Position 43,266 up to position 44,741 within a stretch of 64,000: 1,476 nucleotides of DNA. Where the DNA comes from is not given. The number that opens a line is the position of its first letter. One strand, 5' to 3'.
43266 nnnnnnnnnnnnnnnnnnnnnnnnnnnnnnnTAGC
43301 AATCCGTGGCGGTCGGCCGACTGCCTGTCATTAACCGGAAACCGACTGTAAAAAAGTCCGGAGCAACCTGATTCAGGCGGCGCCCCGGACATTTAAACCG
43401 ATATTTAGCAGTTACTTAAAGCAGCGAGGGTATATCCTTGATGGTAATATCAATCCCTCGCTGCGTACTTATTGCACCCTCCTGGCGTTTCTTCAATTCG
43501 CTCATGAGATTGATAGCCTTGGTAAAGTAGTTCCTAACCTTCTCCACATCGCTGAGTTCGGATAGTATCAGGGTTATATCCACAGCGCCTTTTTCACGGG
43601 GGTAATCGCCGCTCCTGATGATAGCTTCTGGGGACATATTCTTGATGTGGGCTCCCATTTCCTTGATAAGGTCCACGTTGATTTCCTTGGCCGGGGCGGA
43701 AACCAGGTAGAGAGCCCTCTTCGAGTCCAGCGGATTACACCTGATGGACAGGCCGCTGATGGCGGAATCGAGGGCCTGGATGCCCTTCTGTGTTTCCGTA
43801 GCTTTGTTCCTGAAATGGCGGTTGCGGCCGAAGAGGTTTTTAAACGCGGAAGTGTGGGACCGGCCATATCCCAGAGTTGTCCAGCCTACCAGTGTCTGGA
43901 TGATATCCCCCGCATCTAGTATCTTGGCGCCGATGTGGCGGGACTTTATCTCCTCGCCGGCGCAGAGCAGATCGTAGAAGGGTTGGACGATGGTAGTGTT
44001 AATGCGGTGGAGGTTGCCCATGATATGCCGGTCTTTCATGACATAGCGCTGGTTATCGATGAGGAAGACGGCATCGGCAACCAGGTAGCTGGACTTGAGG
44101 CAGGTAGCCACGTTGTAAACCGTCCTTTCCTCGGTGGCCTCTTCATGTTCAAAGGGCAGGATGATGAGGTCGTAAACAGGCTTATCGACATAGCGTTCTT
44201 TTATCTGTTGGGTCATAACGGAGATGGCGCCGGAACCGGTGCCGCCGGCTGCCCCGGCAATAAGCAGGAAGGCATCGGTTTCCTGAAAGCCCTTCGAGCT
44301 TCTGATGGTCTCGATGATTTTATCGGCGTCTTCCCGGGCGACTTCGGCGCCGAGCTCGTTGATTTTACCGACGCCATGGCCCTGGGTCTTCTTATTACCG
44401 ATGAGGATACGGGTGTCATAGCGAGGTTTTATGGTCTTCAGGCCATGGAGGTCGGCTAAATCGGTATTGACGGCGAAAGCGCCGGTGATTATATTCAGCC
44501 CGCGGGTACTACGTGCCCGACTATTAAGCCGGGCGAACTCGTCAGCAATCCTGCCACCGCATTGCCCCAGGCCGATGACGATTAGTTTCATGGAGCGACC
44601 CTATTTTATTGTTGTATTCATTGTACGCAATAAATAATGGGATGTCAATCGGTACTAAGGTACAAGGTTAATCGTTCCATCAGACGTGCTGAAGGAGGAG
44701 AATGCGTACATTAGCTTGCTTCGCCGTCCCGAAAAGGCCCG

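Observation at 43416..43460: Both CetZ-like proteins end in KDIPSLL, resembling the FtsZ C-terminal anchor peptide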

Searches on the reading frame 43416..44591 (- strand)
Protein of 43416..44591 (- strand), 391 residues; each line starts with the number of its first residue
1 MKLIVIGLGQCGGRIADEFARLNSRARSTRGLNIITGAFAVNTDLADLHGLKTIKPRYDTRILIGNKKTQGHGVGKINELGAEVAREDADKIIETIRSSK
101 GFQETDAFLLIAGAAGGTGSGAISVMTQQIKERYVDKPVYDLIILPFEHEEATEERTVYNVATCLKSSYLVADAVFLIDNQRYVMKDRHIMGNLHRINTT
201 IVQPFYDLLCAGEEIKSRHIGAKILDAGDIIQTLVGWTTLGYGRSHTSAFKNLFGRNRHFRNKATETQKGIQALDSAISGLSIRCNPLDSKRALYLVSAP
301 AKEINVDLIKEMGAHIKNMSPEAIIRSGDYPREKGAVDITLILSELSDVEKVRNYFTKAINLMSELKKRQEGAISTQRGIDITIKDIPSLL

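Call 3: search_protein_families(library=pfam, proteins=[window:43416-44591:-], max_evalue=0.01)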
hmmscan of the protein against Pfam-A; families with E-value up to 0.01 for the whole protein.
window:43416-44591:- (391 aa): 2 families
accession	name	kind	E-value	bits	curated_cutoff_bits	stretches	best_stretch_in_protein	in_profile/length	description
PF00091.31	Tubulin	-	7.3e-32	111.6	33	1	3-182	2-184/190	Tubulin/FtsZ family, GTPase domain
PF21011.2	CetZ_C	-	1.3e-17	64.3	21.6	1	193-360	7-179/180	Tubulin-like CetZ, C-terminal domain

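Call 5: find_homologous_proteins(query=window:43416-44591:-, max_evalue=0.00001)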
Query window:43416-44591:- (391 aa): 6226 proteins with E <= 0.00001 among 8000 candidates; the best 120 are listed.
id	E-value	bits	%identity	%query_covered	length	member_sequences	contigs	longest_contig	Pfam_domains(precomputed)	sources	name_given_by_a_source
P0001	3.7e-238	808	92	100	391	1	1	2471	PF21011.3,PF00091.32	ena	-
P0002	1.1e-237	806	92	100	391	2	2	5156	PF21011.3,PF00091.32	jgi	jgi:cell division GTPase FtsZ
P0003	8.1e-237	803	92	100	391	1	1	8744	PF21011.3,PF00091.32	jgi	-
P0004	2.1e-236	802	91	100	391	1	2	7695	PF21011.3,PF00091.32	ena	-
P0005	3.1e-235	798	90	100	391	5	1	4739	PF21011.3,PF00091.32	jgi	jgi:tubulin-like protein CetZ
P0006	3.7e-235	798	91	100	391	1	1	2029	PF21011.3,PF00091.32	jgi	jgi:cell division GTPase FtsZ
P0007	1.2e-234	796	91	100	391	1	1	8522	PF21011.3,PF00091.32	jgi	jgi:cell division GTPase FtsZ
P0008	2.3e-223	759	86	100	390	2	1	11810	PF21011.3,PF00091.32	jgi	jgi:cell division GTPase FtsZ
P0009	5.2e-216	735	84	100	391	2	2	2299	PF21011.3,PF00091.32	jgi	jgi:cell division GTPase FtsZ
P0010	9.7e-216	734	83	100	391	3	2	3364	PF21011.3,PF00091.32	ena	-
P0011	2.2e-215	733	84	100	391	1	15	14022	PF21011.3,PF00091.32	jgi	jgi:cell division GTPase FtsZ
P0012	2.6e-215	733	83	100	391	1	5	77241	PF21011.3,PF00091.32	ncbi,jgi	-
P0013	3.1e-215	732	83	100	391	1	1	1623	PF21011.3,PF00091.32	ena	-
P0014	3.3e-215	732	83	100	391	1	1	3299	PF21011.3,PF00091.32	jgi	jgi:cell division GTPase FtsZ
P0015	3.5e-215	732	83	100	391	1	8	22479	PF21011.3,PF00091.32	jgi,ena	-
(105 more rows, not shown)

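Call 13: search_solved_structures(query=window:43416-44591:-, max_evalue=0.001, show_alignments=3)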
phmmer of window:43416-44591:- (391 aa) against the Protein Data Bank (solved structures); distinct sequences matched with E-value up to 0.001: 64 (the best 60 are shown).
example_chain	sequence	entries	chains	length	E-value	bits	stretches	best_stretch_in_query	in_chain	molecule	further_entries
4b46_A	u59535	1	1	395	1.2e-44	156.2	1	1-371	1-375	CELL DIVISION PROTEIN FTSZ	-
4b45_A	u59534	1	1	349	2.5e-28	102.5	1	1-362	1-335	CELL DIVISION PROTEIN FTSZ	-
3zid_A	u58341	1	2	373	2.7e-15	59.6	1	3-237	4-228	TUBULIN/FTSZ, GTPASE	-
2r6r_1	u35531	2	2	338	8.7e-12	48.1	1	38-158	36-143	Cell division protein ftsZ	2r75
9v7v_A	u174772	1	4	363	3.7e-08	36.2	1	38-184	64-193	Cell division protein FtsZ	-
1w5e_A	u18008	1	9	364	8.6e-08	34.9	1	38-151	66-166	FTSZ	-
1w58_1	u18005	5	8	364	8.7e-08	34.9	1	38-151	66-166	CELL DIVISION PROTEIN FTSZ HOMOLOG 1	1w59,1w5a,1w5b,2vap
1fsz_A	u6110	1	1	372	9.2e-08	34.8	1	38-151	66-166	FTSZ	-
8va2_g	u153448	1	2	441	1.1e-06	31.3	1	85-188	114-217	Tubulin gamma-1 chain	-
7as4_1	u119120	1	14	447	1.1e-06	31.2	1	85-188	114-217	Tubulin gamma-1 chain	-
7qj0_U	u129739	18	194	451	1.2e-06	31.2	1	85-188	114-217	Tubulin gamma-1 chain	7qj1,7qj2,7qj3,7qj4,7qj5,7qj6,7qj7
9g3x_g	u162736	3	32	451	1.2e-06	31.2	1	85-188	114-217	Tubulin gamma chain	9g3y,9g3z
8vrd_a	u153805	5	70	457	1.2e-06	31.1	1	85-188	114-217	Tubulin gamma-1 chain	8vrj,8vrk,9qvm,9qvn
6tf9_TP1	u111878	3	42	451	1.6e-06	30.7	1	85-188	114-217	Tubulin gamma-1 chain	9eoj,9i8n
9f6t_A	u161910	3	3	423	2.1e-06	30.4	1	58-264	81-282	Asgard tubulin A (AtubA) from Candidatus Lokiarchaeum ossiferum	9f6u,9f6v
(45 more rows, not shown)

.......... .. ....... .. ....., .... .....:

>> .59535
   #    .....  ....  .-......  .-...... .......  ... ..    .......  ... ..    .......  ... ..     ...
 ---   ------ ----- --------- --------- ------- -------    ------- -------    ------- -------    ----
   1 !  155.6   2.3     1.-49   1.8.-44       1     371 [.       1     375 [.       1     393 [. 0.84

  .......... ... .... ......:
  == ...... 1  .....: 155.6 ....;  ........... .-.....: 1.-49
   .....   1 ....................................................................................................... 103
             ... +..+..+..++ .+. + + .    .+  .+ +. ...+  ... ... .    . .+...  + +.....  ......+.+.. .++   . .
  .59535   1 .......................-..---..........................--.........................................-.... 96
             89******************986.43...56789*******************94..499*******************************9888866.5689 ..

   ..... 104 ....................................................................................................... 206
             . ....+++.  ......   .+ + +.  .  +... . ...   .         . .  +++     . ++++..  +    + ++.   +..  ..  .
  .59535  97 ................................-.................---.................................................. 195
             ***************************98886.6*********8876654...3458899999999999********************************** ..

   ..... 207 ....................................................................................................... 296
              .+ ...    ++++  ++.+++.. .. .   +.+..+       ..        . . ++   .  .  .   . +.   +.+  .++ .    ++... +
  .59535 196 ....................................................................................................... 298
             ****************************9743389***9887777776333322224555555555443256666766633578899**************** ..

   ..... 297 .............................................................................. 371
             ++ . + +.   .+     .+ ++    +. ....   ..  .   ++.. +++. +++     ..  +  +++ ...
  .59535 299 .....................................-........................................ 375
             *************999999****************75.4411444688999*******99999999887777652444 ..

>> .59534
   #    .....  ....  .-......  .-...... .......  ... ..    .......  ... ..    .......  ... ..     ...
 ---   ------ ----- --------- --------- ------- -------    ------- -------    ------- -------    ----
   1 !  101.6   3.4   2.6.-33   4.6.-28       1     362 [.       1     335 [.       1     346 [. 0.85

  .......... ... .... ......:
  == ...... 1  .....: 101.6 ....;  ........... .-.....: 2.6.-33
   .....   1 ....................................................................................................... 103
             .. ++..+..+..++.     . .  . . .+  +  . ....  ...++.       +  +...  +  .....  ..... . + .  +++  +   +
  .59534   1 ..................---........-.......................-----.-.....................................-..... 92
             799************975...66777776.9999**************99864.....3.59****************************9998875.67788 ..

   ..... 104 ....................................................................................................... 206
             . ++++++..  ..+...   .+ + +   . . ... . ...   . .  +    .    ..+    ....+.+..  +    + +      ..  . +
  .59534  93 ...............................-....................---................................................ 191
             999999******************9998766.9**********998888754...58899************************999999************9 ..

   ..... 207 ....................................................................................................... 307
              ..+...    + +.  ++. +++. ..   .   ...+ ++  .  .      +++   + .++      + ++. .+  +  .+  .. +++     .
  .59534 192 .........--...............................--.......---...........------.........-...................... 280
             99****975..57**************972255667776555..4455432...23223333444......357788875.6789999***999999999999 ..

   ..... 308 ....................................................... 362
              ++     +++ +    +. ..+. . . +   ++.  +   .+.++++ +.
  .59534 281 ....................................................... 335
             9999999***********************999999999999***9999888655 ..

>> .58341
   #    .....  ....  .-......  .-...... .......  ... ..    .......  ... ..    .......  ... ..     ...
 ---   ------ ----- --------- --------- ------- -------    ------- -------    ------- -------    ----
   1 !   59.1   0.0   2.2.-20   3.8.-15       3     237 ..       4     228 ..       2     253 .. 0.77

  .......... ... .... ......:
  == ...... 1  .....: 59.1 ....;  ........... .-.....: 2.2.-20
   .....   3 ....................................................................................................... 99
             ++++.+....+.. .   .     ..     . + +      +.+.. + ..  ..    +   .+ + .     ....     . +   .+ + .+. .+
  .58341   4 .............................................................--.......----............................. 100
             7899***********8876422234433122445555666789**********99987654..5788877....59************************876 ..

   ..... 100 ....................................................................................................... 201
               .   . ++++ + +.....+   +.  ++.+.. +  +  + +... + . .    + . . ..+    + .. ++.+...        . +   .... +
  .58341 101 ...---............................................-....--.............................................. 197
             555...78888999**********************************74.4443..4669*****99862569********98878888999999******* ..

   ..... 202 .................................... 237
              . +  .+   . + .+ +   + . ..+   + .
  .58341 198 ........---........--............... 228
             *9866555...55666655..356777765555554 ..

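Call 15: search_protein_representatives(protein=window:43416-44591:-)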
Query: 391 residues. Proteins with E-value up to 0.001 (for the whole library): 919; up to 1e-10: 262; up to 1e-30: 75. The best 150 are listed.
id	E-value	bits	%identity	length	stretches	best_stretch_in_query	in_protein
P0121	1.1e-127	442.5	50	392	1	1-390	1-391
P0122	3.3e-114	398.2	51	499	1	1-370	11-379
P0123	1.8e-112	392.6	74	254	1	1-238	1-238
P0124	3.5e-107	375.1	51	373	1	1-383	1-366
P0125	5.2e-106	371.3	54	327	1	82-391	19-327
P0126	1.6e-103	363.1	45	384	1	2-391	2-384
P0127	2.2e-101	356.1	47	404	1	2-370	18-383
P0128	1.1e-99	350.4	45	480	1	1-374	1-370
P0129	2.6e-95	336.1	46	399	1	2-374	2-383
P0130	1.5e-91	323.7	45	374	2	1-245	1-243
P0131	4.4e-87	309.0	70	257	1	1-203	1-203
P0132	4.7e-87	308.9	54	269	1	130-388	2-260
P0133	3.5e-85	302.7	42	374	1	1-371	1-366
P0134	3.0e-84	299.7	44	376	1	24-375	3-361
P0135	9.6e-84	298.0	41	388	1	1-391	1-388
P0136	1.4e-77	277.7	41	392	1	1-368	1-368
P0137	1.3e-75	271.3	40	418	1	1-391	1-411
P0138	3.7e-75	269.8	38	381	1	1-390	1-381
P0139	3.4e-73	263.3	41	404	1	1-364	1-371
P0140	1.8e-70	254.3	40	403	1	1-391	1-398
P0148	4.5e-56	207.0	39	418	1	1-373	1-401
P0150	8.2e-49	183.1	33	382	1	1-391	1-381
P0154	3.2e-45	171.3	39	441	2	1-234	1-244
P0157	2.2e-42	161.9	34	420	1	1-372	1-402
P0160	1.3e-41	159.4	33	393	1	1-367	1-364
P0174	7.0e-37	143.8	32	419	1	1-363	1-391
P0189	4.8e-32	127.9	33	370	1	1-371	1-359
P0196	2.4e-30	122.3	30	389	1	1-368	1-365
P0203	7.9e-29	117.4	29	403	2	1-238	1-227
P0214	3.2e-26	108.8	30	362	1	1-380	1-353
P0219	2.8e-25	105.7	35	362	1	1-272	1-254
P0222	8.8e-25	104.0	36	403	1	1-210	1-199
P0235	1.1e-22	97.1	31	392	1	1-313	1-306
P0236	1.5e-22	96.7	38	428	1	1-205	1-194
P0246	5.8e-21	91.5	35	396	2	1-182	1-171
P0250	1.5e-20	90.1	31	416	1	3-330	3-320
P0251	1.9e-20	89.7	31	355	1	39-382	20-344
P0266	3.6e-19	85.6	30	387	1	1-390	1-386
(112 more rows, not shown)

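Call 18: list_cluster_members(proteins=[P0121, P0126, P0129, P0135, P0137, P0139, P0140, P0150, P0157, P0203])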
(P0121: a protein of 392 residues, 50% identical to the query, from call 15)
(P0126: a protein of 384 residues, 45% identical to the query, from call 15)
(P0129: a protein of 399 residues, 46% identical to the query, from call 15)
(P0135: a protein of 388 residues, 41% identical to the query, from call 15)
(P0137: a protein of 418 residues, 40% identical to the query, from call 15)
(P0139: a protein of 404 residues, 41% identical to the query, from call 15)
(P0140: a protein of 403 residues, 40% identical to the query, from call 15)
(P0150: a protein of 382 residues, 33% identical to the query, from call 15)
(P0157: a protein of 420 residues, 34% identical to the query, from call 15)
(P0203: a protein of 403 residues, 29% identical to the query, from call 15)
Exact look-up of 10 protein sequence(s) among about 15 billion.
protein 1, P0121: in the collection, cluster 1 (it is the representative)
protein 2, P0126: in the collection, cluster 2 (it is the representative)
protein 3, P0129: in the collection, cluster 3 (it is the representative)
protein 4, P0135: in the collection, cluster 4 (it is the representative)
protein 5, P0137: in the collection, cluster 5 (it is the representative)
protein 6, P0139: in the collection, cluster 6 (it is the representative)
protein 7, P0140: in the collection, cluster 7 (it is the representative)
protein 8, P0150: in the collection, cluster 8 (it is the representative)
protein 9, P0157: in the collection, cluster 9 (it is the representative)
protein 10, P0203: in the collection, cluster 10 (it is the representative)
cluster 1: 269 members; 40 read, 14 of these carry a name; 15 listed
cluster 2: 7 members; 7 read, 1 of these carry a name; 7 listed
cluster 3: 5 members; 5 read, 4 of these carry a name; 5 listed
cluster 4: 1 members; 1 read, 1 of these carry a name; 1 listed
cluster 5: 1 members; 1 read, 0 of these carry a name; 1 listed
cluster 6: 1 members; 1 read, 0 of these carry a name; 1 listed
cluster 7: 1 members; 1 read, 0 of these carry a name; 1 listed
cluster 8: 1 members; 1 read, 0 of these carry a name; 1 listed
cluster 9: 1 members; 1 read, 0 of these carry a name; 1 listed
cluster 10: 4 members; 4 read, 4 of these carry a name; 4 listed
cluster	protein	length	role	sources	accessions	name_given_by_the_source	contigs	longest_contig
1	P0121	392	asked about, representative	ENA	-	-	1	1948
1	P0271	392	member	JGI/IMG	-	cell division GTPase FtsZ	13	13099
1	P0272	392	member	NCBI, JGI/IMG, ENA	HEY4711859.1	MAG TPA: tubulin/FtsZ family protein [Dehalococcoidia bacterium]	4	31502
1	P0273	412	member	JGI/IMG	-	cell division GTPase FtsZ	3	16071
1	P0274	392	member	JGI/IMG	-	cell division GTPase FtsZ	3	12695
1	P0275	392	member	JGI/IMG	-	cell division GTPase FtsZ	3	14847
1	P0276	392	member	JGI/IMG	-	cell division GTPase FtsZ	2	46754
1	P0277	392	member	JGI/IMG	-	cell division GTPase FtsZ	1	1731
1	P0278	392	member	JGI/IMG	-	cell division GTPase FtsZ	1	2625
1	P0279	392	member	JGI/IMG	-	cell division GTPase FtsZ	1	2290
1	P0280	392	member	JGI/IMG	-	cell division GTPase FtsZ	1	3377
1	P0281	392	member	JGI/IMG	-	cell division GTPase FtsZ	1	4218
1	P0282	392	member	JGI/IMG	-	cell division GTPase FtsZ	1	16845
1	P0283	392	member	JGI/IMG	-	cell division GTPase FtsZ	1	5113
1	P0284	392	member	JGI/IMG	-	cell division GTPase FtsZ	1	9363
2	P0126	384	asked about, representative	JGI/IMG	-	-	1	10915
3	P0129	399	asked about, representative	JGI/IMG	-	cell division GTPase FtsZ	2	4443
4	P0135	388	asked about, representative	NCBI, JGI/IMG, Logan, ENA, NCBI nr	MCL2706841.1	MAG: cell division protein FtsZ [Dehalococcoidia bacterium] | cell division protein FtsZ [Dehalococcoidia bacterium]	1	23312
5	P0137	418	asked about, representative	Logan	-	-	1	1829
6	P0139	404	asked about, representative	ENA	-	-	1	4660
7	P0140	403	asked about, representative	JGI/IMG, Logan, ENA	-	-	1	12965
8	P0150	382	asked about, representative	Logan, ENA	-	-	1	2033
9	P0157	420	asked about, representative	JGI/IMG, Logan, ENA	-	-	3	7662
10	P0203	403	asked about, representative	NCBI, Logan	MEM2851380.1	MAG: hypothetical protein QXW18_06235 [Candidatus Bathyarchaeia archaeon]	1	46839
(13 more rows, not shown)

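Call 24: find_related_loci(query=A3, collection=genome_contigs, flank=10000)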
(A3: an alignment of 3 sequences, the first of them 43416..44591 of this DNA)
Query A3 (391 aa) in genome_contigs; peptide patterns used: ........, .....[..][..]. (x = any residue, [..] = any of these).
598 stretches matched a pattern (row limit reached: there are more); 517 encode a relative of the query (tblastn E <= 1e-3); the best 80 are kept; 79 distinct loci.
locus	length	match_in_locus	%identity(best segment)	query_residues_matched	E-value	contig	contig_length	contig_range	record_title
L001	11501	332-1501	81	1-391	0e+0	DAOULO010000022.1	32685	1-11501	MAG TPA_asm: Dehalococcoidales bacterium isolate W31_45 k127_561483, whole genome shotgun sequence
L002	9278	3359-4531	80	1-391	0e+0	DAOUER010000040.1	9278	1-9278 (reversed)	MAG TPA_asm: Dehalococcoidales bacterium isolate N6_303 k139_2195369, whole genome shotgun sequence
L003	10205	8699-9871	80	1-391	0e+0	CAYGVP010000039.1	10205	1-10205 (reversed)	MAG TPA_asm: uncultured Dehalococcoidaceae bacterium isolate ERP119294_co1_343 genome assembly, contig: NODE_9130_length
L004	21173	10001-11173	80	1-391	0e+0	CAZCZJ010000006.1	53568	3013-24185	MAG TPA_asm: uncultured Dehalococcoidaceae bacterium isolate binchicken_co89_602 genome assembly, contig: NODE_727_lengt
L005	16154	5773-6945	83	1-391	0e+0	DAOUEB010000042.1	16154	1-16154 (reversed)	MAG TPA_asm: Dehalococcoidales bacterium isolate N3_157 k131_1378492, whole genome shotgun sequence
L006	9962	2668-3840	84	1-391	0e+0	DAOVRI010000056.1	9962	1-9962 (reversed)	MAG TPA_asm: Dehalococcoidales bacterium isolate CSMAG_1597 CSMAG_1597_k141_659307_length_9962_cov_57.6483, whole genome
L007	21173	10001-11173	80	1-391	0e+0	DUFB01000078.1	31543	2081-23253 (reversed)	MAG TPA_asm: Dehalococcoidia bacterium isolate W425 Contig78, whole genome shotgun sequence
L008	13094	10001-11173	78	1-391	0e+0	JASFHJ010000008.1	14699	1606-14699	MAG: Dehalococcoidia bacterium isolate D0608M20metaG_Bin_430 D0608M20metaG_FD_scaffold_178_c1, whole genome shotgun sequ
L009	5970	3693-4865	83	1-391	0e+0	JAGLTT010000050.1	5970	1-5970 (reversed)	MAG: Dehalococcoidales bacterium isolate RS_11_13 ZL20.bin.13.fa_50, whole genome shotgun sequence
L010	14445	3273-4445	83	1-391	0e+0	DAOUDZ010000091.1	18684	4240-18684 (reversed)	MAG TPA_asm: Dehalococcoidales bacterium isolate N2_89 k133_1909158, whole genome shotgun sequence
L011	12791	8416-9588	82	1-391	0e+0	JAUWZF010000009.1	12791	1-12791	MAG: Dehalococcoidales bacterium isolate CSMAG_2729 CSMAG_2729_k141_954779_length_12791_cov_5.8813, whole genome shotgun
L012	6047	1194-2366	82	1-391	0e+0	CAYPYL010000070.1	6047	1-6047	MAG TPA_asm: uncultured Dehalococcoidaceae bacterium isolate binchicken_co89_49 genome assembly, contig: NODE_27967_leng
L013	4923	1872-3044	82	1-391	0e+0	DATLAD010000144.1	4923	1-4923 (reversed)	MAG TPA_asm: Dehalococcoidales bacterium isolate SMAG_U14262 k141_1071447, whole genome shotgun sequence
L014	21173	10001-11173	82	1-391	0e+0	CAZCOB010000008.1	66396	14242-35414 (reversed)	MAG TPA_asm: uncultured Dehalococcoidaceae bacterium isolate binchicken_co100_344 genome assembly, contig: NODE_561_leng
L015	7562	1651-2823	81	1-391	0e+0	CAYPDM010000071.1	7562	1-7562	MAG TPA_asm: uncultured Dehalococcoidaceae bacterium isolate binchicken_co89_632 genome assembly, contig: NODE_20396_len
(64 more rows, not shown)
